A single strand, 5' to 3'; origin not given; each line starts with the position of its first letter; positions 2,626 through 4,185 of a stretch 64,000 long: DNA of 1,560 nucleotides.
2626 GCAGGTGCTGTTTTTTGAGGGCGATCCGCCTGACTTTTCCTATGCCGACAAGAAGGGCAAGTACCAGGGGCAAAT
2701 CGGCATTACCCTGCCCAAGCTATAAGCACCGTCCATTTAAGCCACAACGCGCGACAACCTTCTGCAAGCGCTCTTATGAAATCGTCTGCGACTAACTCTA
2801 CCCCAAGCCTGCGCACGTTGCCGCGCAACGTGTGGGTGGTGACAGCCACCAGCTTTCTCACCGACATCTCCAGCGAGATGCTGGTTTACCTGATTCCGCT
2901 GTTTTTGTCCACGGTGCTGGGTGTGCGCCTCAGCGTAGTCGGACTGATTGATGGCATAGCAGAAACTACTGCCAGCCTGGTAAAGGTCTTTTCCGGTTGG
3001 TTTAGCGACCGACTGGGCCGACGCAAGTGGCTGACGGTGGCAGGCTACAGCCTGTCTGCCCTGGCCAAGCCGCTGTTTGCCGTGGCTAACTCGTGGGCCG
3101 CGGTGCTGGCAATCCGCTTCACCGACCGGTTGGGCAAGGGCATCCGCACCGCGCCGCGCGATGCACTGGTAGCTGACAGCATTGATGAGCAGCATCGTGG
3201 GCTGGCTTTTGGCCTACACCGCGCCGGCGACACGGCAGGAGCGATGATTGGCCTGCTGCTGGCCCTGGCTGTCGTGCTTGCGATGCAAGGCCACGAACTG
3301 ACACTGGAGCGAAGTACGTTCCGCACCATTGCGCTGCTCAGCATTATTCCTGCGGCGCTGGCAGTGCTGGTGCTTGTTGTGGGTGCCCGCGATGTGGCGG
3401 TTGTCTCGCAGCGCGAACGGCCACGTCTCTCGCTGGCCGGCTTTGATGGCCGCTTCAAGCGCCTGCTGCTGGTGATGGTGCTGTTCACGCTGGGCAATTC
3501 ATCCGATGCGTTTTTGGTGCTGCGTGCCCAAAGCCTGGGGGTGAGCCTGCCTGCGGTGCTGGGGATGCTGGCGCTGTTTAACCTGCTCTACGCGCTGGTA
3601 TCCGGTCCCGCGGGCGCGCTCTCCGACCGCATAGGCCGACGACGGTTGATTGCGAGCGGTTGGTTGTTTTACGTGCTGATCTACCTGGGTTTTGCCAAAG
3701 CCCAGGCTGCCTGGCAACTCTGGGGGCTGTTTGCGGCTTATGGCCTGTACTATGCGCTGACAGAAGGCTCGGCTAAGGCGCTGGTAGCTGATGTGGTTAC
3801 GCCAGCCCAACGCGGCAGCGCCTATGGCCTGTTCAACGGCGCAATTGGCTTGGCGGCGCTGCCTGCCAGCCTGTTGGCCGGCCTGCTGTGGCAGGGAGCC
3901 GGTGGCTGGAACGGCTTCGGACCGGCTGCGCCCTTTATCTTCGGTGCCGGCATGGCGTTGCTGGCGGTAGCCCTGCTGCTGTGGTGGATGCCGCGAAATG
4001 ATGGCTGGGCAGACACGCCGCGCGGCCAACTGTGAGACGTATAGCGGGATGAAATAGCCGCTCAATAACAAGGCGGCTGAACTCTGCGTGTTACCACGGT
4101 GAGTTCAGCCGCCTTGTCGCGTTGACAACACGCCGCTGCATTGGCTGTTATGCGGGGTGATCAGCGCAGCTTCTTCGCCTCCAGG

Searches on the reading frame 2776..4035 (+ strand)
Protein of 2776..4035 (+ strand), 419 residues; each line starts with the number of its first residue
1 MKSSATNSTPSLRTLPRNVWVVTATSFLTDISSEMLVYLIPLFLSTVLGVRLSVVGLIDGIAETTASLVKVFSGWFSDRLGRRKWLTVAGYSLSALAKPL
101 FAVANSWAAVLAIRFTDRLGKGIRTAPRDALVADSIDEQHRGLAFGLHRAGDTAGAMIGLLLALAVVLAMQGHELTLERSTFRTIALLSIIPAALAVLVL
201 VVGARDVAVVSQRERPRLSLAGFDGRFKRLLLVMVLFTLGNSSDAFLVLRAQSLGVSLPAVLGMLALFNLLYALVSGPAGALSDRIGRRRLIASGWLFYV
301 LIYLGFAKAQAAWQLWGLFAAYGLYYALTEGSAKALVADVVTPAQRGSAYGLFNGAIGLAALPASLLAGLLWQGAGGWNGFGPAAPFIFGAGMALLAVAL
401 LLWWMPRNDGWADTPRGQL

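Call 68: find_encoding_contigs(protein=window:2776-4035:+, flank=10000, max_places=4)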
Protein window:2776-4035:+ (419 aa): 5 contigs read that carry it; 3 places shown.
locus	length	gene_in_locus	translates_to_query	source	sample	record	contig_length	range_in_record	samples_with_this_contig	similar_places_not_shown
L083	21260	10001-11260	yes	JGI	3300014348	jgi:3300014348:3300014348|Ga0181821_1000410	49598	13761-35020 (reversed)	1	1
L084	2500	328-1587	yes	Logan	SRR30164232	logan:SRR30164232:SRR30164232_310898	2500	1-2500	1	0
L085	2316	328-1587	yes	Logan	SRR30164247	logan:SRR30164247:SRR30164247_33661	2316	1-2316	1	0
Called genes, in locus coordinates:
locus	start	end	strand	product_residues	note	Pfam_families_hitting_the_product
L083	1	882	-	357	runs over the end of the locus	PF01142:TruD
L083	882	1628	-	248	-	-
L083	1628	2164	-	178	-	PF11290:DUF3090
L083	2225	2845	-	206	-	PF00300:His_Phos_1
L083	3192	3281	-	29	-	-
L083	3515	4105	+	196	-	PF02245:Pur_DNA_glyco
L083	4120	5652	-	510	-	PF03023:MurJ, PF01554:MatE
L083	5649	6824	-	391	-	PF01546:Peptidase_M20, PF07687:M20_dimer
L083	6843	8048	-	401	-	PF02633:Creatininase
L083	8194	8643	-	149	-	-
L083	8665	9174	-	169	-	PF14358:DUF4405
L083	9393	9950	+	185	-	PF22769:DCD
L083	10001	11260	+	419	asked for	PF07690:MFS_1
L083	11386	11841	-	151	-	-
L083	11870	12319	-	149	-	PF02657:SufE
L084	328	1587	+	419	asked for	PF07690:MFS_1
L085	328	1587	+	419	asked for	PF07690:MFS_1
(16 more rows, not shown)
